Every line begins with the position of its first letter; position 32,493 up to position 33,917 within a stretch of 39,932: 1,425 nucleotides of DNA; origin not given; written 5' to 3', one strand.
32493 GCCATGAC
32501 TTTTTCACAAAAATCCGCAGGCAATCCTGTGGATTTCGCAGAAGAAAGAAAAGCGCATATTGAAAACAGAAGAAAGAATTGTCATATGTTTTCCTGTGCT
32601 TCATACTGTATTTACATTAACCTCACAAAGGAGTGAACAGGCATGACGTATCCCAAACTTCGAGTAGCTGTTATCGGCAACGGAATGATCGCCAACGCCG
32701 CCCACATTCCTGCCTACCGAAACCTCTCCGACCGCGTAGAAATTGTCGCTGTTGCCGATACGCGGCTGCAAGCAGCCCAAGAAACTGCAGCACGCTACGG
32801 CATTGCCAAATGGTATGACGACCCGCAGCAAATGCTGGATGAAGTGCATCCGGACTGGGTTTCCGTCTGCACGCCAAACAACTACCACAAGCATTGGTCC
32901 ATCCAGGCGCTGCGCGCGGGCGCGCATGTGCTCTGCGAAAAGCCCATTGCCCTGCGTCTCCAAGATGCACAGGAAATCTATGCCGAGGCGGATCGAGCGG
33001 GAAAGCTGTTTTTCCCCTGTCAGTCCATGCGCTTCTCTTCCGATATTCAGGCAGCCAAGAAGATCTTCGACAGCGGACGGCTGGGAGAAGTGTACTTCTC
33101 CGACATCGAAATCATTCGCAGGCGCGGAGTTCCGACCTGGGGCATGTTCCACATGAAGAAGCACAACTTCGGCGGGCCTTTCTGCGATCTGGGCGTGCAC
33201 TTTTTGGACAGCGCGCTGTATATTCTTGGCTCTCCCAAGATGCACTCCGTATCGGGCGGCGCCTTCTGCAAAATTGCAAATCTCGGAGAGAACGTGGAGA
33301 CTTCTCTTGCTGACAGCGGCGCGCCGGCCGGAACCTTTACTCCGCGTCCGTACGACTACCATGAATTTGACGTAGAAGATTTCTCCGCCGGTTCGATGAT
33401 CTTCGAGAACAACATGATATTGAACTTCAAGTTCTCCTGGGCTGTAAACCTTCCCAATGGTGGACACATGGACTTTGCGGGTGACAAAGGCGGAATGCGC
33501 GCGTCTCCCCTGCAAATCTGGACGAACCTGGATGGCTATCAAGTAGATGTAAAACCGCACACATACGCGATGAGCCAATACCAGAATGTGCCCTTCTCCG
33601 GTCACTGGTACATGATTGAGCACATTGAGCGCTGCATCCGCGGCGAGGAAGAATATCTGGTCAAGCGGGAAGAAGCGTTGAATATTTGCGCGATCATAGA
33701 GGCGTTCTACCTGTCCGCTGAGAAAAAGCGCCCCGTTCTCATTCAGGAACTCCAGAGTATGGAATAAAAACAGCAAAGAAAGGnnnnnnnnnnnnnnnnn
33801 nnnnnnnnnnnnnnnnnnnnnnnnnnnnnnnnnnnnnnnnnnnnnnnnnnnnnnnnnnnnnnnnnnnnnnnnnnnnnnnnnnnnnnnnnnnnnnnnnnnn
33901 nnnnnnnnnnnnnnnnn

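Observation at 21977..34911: Hydrolase-free sugar locus: three Gfo/Idh/MocA oxidoreductases, a TIM-barrel 'isomerase', an esterase and an ABC importer; candidate oxidoreductive glycoside-cleavage pathway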

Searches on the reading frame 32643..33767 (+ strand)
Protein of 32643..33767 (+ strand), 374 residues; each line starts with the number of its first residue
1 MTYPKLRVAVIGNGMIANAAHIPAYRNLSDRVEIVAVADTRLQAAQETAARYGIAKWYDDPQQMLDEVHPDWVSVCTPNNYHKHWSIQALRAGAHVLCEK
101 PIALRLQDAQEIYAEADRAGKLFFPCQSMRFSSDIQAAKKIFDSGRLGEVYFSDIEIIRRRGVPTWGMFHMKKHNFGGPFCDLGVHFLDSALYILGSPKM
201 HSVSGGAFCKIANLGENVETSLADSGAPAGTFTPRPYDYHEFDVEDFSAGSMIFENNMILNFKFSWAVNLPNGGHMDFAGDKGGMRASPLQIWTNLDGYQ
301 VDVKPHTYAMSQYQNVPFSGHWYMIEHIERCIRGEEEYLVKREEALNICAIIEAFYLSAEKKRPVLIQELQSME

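Call 5: search_protein_families(library=pfam, proteins=[window:32643-33767:+], max_evalue=0.01)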
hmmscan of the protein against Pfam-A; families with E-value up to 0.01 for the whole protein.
window:32643-33767:+ (374 aa): 4 families
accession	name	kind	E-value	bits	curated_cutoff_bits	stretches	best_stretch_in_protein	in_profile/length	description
PF01408.29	GFO_IDH_MocA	-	6.6e-30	104.7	24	1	6-124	1-117/120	Oxidoreductase family, NAD-binding Rossmann fold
PF02894.22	GFO_IDH_MocA_C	-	7.2e-17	62.4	22.9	1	142-365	4-216/218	Oxidoreductase family, C-terminal alpha/beta domain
PF22725.1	GFO_IDH_MocA_C3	-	5.5e-15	55.9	27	1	135-285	1-123/124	GFO/IDH/MocA C-terminal domain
PF03447.22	NAD_binding_3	-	0.00033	21.8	24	1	29-121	18-111/116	Homoserine dehydrogenase, NAD binding domain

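Call 6: search_protein_families(library=ncbifam, proteins=[window:32643-33767:+], max_evalue=0.01)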
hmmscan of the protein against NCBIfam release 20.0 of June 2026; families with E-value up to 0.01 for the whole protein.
window:32643-33767:+ (374 aa): 9 families
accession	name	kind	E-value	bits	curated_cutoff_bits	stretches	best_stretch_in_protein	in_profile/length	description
TIGR04380.1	myo_inos_iolG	equivalog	1e-29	103.5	355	1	5-198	1-188/330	inositol 2-dehydrogenase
NF040723.1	UDP-GlcNAcDh_Arch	equivalog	1.3e-26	93.8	450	1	6-197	1-179/302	UDP-N-acetylglucosamine 3-dehydrogenase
NF008607.0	PRK11579.1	subfamily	2.6e-23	82.6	330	1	5-203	4-197/346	oxidoreductase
NF052479.1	LevoglcsnDh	equivalog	3e-22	78.8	650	1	5-197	3-204/386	levoglucosan dehydrogenase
NF007574.0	PRK10206.1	equivalog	6.8e-20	71.4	352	1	6-200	3-192/345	oxidoreductase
NF041392.1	XylDh_Gfo6_Halo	equivalog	3.8e-14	52.2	350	1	5-150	16-163/350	D-xylose 1-dehydrogenase Gfo6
NF052679.1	InsChiInosDhIolG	equivalog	4.5e-14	52.2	540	1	6-150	3-148/343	bifunctional inositol 2-dehydrogenase/D-chiro-inositol 1-dehydrogenase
NF058561.1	BT_2158_fam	equivalog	5.9e-10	38.3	750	1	5-118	35-145/487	glycoside 3-dehydrogenase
NF058563.1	BT_2159_fam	equivalog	3e-09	36.4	650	1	7-195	2-183/350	disaccharide 3-dehydrogenase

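Call 9: search_solved_structures(query=window:32643-33767:+, max_evalue=0.00001)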
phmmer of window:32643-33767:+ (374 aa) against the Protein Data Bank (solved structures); distinct sequences matched with E-value up to 0.00001: 74 (the best 60 are shown).
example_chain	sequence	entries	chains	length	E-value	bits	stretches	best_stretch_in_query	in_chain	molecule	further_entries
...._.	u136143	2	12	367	2e-49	171.9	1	5-272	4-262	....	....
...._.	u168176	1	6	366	6.5e-45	157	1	5-274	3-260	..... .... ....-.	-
3e18_A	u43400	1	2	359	2.9e-26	95.7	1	3-206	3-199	oxidoreductase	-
3q2k_A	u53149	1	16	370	3.1e-23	85.7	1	3-197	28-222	oxidoreductase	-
3q2i_A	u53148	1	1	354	3.1e-22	82.4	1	2-202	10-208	dehydrogenase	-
3ezy_A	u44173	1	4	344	5.4e-22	81.6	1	6-215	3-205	Dehydrogenase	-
1zh8_A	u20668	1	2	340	3e-19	72.6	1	5-198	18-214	oxidoreductase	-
9m37_A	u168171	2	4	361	7.1e-19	71.3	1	6-204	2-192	P581a DgpA2 and isoorientin complex structure | Gfo/Idh/MocA family protein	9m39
3fd8_A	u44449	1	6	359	4.1e-18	68.8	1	7-199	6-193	Oxidoreductase, Gfo/Idh/MocA family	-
3i23_A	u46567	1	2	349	4.1e-18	68.8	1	7-199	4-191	Oxidoreductase, Gfo/Idh/MocA family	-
4gqa_A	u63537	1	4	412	4.6e-18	68.7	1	5-200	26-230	NAD binding Oxidoreductase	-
5a02_A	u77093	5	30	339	1.8e-17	66.7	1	5-198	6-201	ALDOSE-ALDOSE OXIDOREDUCTASE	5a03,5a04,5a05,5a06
3kux_A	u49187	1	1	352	2.5e-17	66.2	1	5-206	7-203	Putative oxidoreductase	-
8w9s_A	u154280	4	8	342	5.2e-17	65.2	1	3-209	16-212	NADH-dependent dihydrogenase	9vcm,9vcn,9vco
3f4l_A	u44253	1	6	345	1.3e-16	63.9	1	8-215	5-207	Putative oxidoreductase yhhX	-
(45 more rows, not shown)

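Call 16: find_encoding_contigs(protein=window:32643-33767:+, flank=10000, max_places=8)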
Protein window:32643-33767:+ (374 aa): 2 contigs read that carry it; 2 places shown.
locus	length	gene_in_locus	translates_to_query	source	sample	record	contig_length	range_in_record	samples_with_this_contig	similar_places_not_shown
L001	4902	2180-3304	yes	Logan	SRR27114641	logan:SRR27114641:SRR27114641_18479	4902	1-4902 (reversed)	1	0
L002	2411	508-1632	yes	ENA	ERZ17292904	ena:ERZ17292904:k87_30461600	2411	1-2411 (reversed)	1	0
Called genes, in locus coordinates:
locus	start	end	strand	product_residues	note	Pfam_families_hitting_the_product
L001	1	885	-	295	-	?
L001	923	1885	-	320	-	PF00528:BPD_transp_1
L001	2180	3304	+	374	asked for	PF01408:GFO_IDH_MocA, PF02894:GFO_IDH_MocA_C, PF22725:GFO_IDH_MocA_C3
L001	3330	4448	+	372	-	PF01408:GFO_IDH_MocA, PF02894:GFO_IDH_MocA_C (faint), PF22725:GFO_IDH_MocA_C3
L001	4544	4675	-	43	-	-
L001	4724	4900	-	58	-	?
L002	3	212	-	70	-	?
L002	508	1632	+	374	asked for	PF01408:GFO_IDH_MocA, PF02894:GFO_IDH_MocA_C, PF22725:GFO_IDH_MocA_C3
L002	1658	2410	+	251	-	?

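Call 46: search_solved_structures(query=window:32643-33767:+, max_evalue=1e-40, show_alignments=2)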
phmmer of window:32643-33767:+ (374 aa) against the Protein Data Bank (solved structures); distinct sequences matched with E-value up to 1e-40: 2.
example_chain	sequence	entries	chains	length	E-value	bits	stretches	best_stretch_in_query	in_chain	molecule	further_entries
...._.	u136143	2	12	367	2e-49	171.9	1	5-272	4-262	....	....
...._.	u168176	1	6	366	6.5e-45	157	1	5-274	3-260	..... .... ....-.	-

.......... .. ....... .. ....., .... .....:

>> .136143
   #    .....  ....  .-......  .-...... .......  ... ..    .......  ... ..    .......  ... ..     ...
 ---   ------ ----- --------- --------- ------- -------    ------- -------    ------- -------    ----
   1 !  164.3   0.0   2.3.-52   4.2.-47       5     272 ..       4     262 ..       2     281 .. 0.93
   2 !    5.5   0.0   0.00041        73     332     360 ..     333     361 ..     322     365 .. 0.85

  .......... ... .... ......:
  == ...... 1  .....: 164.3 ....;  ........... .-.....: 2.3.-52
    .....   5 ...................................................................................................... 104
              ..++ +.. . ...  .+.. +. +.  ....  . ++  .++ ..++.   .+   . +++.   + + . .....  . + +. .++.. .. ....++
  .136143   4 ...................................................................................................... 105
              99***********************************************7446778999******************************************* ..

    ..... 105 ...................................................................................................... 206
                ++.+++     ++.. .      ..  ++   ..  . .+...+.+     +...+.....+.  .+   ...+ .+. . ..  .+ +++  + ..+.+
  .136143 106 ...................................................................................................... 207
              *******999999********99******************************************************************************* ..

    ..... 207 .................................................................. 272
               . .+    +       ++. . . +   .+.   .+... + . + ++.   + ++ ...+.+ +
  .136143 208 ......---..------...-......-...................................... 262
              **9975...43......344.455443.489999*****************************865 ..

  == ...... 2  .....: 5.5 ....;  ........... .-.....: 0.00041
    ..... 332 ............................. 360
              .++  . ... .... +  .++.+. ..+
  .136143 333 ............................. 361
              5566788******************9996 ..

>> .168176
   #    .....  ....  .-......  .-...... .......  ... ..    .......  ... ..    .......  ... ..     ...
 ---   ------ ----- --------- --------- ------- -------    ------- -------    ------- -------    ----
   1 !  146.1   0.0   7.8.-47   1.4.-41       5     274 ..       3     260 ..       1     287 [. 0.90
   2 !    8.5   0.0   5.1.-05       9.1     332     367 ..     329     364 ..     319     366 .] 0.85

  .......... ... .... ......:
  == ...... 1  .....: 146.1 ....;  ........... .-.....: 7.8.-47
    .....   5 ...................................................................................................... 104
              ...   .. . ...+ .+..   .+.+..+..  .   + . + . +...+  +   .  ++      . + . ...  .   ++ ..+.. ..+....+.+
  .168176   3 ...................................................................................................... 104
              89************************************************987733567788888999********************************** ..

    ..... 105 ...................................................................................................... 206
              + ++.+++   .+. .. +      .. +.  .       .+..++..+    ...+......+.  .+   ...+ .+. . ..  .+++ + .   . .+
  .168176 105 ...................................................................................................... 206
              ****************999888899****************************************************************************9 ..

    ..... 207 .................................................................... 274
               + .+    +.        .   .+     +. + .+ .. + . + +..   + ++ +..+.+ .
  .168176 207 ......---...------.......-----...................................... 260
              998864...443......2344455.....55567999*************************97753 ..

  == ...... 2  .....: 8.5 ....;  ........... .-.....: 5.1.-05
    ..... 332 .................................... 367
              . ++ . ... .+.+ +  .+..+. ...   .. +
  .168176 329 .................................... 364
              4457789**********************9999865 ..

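Call 49: find_related_loci(query=window:32643-33767:+, collection=metagenome_contigs, flank=10000)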
Query window:32643-33767:+ (374 aa) in metagenome_contigs; peptide patterns used: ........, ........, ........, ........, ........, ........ (x = any residue, [..] = any of these).
36 stretches matched a pattern; 14 encode a relative of the query (tblastn E <= 1e-3); 14 distinct loci.
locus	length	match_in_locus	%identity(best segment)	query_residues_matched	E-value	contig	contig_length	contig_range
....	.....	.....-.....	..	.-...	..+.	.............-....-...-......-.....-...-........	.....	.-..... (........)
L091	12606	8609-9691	54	5-368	2e-132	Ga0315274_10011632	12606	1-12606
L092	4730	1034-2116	52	6-368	9e-130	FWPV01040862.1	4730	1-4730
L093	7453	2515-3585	52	1-359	2e-126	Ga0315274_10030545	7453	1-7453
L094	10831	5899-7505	52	6-368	1e-122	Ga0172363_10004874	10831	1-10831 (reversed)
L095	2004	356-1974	49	5-368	7e-130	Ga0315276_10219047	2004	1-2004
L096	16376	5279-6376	51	1-368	3e-118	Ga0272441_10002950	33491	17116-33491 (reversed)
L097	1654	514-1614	52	1-369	7e-127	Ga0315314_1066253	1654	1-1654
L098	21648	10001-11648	51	1-360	8e-117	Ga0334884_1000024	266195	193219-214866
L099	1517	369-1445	48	5-365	5e-120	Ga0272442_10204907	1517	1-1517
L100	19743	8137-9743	52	6-368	2e-122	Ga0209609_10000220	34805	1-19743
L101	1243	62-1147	49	5-367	2e-119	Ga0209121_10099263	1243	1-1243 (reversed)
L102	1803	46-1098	49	7-360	5e-115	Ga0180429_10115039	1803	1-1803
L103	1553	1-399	34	225-361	7e-16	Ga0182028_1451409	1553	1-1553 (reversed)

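Call 57: search_protein_families(library=pfam, proteins=[L098:1161-3431:+, L098:5891-7072:-, L098:6736-7641:-, L098:7665-8591:-, L098:8758-9909:+, L098:12279-13040:+, L098:13168-14040:+, L098:14282-15466:+, L098:15597-18020:+, L098:18434-19330:+], max_evalue=0.001)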
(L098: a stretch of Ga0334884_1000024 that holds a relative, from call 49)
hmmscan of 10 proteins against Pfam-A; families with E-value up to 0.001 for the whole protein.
L098:1161-3431:+ (756 aa): 0 families

L098:5891-7072:- (393 aa): 1 family
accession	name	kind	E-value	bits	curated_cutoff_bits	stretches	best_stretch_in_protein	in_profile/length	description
PF00528.27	BPD_transp_1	-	4.2e-16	59.7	26.4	1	189-391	2-182/184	Binding-protein-dependent transport system inner membrane component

L098:6736-7641:- (301 aa): 1 family
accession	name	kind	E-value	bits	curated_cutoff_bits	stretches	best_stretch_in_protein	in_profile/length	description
PF00528.27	BPD_transp_1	-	3.9e-19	69.5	26.4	1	89-295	3-181/184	Binding-protein-dependent transport system inner membrane component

L098:7665-8591:- (308 aa): 4 families
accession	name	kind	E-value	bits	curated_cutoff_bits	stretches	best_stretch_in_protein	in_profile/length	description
PF12849.12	PBP_like_2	-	6.4e-47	161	27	1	43-294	2-266/267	PBP superfamily domain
PF12727.12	PBP_like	-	1.1e-11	44.7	27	1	72-232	4-150/193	PBP superfamily domain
PF01547.30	SBP_bac_1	-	1.1e-06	29.3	26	1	75-298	20-307/307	Bacterial extracellular solute-binding protein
PF13531.11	SBP_bac_11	-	0.00015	22.1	25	1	71-304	19-226/227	Bacterial extracellular solute-binding protein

L098:8758-9909:+ (383 aa): 3 families
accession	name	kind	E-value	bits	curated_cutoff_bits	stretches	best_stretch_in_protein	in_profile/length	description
PF01408.29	GFO_IDH_MocA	-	2.1e-29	103.1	24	1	19-136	1-118/120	Oxidoreductase family, NAD-binding Rossmann fold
PF22725.1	GFO_IDH_MocA_C3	-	1.9e-16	60.6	27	1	147-283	2-123/124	GFO/IDH/MocA C-terminal domain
PF02894.22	GFO_IDH_MocA_C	-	2.5e-07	31.1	22.9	1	150-359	1-209/218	Oxidoreductase family, C-terminal alpha/beta domain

L098:12279-13040:+ (253 aa): 1 family
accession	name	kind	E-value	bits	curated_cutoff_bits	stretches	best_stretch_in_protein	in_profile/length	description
PF01261.30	AP_endonuc_2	-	4.5e-19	69.6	31.1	1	44-229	22-233/249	Xylose isomerase-like TIM barrel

L098:13168-14040:+ (290 aa): 1 family
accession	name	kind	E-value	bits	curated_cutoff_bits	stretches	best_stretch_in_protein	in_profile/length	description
PF01261.30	AP_endonuc_2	-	7.5e-14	52.5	31.1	1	75-263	21-229/249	Xylose isomerase-like TIM barrel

L098:14282-15466:+ (394 aa): 0 families

L098:15597-18020:+ (807 aa): 3 families
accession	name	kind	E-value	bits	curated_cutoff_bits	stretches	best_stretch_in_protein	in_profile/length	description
PF00488.27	MutS_V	-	1.3e-34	120.2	30.2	1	352-533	1-184/188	MutS domain V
PF01713.27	Smr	-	2.9e-22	79.1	25.7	1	729-803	1-76/77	Smr domain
PF20297.4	MSSS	-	1.4e-08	34.7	26.8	1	660-699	1-42/42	MutS2 and Smr-associated SH3 domain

L098:18434-19330:+ (298 aa): 5 families
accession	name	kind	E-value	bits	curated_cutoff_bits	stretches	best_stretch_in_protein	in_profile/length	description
PF00515.34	TPR_1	-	2.5e-07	30.7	27.8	0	191-221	3-33/34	Tetratricopeptide repeat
PF07719.23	TPR_2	-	8.2e-07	29.1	27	0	191-221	3-33/34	Tetratricopeptide repeat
PF21196.3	PcrA_UvrD_tudor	-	1.5e-06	28.4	23.9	1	23-54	2-33/48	PcrA/UvrD tudor domain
PF13181.12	TPR_8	-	0.00038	20.8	25.7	0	191-221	3-33/34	Tetratricopeptide repeat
PF13428.12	TPR_14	-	0.0006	20.7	23.5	0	191-230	3-42/44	Tetratricopeptide repeat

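Call 88: search_protein_families(library=pfam, proteins=[L091:52-735:+, L091:3630-5834:+, L091:5882-8548:+, L091:10992-11876:+, L100:2447-3463:-, L100:3649-4875:+, L100:4885-7164:+, L100:7170-8102:+, L100:10589-11494:+, L100:11525-12571:-], max_evalue=0.001)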
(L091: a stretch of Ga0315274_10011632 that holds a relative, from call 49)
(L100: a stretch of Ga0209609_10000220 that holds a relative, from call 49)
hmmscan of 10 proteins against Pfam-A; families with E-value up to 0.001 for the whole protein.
L091:52-735:+ (227 aa): 1 family
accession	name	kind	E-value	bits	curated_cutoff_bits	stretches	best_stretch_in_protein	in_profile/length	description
PF13416.11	SBP_bac_8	-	3.4e-11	43.9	27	1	26-166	144-276/279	Bacterial extracellular solute-binding protein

L091:3630-5834:+ (734 aa): 1 family
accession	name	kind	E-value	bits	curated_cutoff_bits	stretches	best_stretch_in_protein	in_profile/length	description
PF02449.21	Glyco_hydro_42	-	2.7e-07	30.7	21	1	184-302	132-245/376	Beta-galactosidase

L091:5882-8548:+ (888 aa): 2 families
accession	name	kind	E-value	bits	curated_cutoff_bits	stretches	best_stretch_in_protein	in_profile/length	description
PF07477.17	Glyco_hydro_67C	-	6.3e-06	26.3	27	0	449-509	5-66/223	Glycosyl hydrolase family 67 C-terminus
PF16126.11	DUF4838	-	3.7e-05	23.5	26.6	0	417-490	252-322/325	Domain of unknown function (DUF4838)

L091:10992-11876:+ (294 aa): 2 families
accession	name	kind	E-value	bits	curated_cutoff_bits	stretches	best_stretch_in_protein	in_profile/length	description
PF02882.25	THF_DHG_CYH_C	-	2.6e-68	228.8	27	1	124-289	1-158/160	Tetrahydrofolate dehydrogenase/cyclohydrolase, NAD(P)-binding domain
PF00763.28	THF_DHG_CYH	-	3.6e-41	140.5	32.8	1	6-121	1-115/115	Tetrahydrofolate dehydrogenase/cyclohydrolase, catalytic domain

L100:2447-3463:- (338 aa): 1 family
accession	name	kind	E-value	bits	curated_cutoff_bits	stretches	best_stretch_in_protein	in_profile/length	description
PF04166.17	PdxA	-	1.3e-111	373.1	27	1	44-334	2-286/286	Pyridoxal phosphate biosynthetic protein PdxA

L100:3649-4875:+ (408 aa): 6 families
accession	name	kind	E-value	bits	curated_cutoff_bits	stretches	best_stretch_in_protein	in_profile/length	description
PF02163.28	Peptidase_M50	-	1.2e-51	175.6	27.2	1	52-386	1-221/221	Peptidase family M50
PF17820.7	PDZ_6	-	2.7e-14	53.1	27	1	176-224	6-54/54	PDZ domain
PF13180.12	PDZ_2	-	5.4e-12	46.3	27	1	159-230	3-75/80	PDZ domain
PF04495.20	GRASP55_65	-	1.4e-06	29.1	27.7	1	170-250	45-127/138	GRASP55/65 PDZ-like domain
PF00595.29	PDZ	-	0.00013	22.7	23.2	1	169-202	26-59/81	PDZ domain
PF14685.13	PDZ_Tricorn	-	0.00071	20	25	0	177-226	29-80/88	Tricorn protease PDZ domain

L100:4885-7164:+ (759 aa): 2 families
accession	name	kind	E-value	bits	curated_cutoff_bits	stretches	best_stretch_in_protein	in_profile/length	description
PF02901.20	PFL-like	-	1.4e-88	298.6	24.3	1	165-619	156-647/647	Pyruvate formate lyase-like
PF01228.26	Gly_radical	-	1.4e-15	58.2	22.2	1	653-740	16-105/106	Glycine radical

L100:7170-8102:+ (310 aa): 11 families
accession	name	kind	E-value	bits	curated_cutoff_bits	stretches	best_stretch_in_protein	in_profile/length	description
PF04055.27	Radical_SAM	-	6.5e-22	78.9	29.5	1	103-241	14-159/166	Radical SAM superfamily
PF13353.11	Fer4_12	-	4.1e-13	50.2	22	2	95-197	14-119/137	4Fe-4S single cluster domain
PF00037.32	Fer4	-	2.4e-10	40.2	21.1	2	59-78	3-22/24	4Fe-4S binding domain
PF12837.12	Fer4_6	-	1.3e-09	38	25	1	61-78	6-23/24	4Fe-4S binding domain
PF12838.12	Fer4_7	-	1.2e-08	35.8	27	1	63-107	1-52/52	4Fe-4S dicluster domain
PF13237.11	Fer4_10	-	4.5e-08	33.3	25.5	1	58-103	3-52/53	4Fe-4S dicluster domain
PF12797.12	Fer4_2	-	1.7e-07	31.2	24.5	1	61-75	7-21/22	4Fe-4S binding domain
PF14697.11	Fer4_21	-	5.8e-07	30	35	1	63-104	7-52/59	4Fe-4S dicluster domain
PF13187.11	Fer4_9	-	1.9e-06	28.2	27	1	63-107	1-51/52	4Fe-4S dicluster domain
PF13484.11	Fer4_16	-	2.2e-05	25.6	30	0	63-78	1-16/66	4Fe-4S double cluster binding domain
PF13183.11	Fer4_8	-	0.00092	20.1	27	0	63-77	4-18/68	4Fe-4S dicluster domain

L100:10589-11494:+ (301 aa): 1 family
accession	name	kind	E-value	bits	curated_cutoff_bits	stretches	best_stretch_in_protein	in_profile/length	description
PF04434.22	SWIM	-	2.4e-06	27.4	19.6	1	148-173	9-37/38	SWIM zinc finger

L100:11525-12571:- (348 aa): 0 families

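Call 106: search_protein_families(library=pfam, proteins=[L107:7983-8540:+, L107:7507-7944:+, L107:6597-7313:+, L098:14282-15466:+], max_evalue=0.01)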
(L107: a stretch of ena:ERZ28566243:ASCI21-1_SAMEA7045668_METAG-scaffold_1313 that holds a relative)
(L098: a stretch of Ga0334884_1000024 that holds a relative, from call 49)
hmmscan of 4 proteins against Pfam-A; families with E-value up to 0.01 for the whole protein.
L107:7983-8540:+ (185 aa): 2 families
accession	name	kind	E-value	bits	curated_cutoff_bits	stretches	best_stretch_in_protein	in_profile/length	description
PF06414.18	Zeta_toxin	-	3.8e-09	36.7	22.3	1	2-130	16-165/199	Zeta toxin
PF13671.12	AAA_33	-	0.00015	22.6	27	1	6-124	3-133/143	AAA domain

L107:7507-7944:+ (145 aa): 0 families

L107:6597-7313:+ (238 aa): 1 family
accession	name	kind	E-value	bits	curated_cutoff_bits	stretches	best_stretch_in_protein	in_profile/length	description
PF09669.15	Phage_pRha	-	1.5e-06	29.1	29.9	1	15-104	1-86/91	Phage regulatory protein Rha (Phage_pRha)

L098:14282-15466:+ (394 aa): 0 families
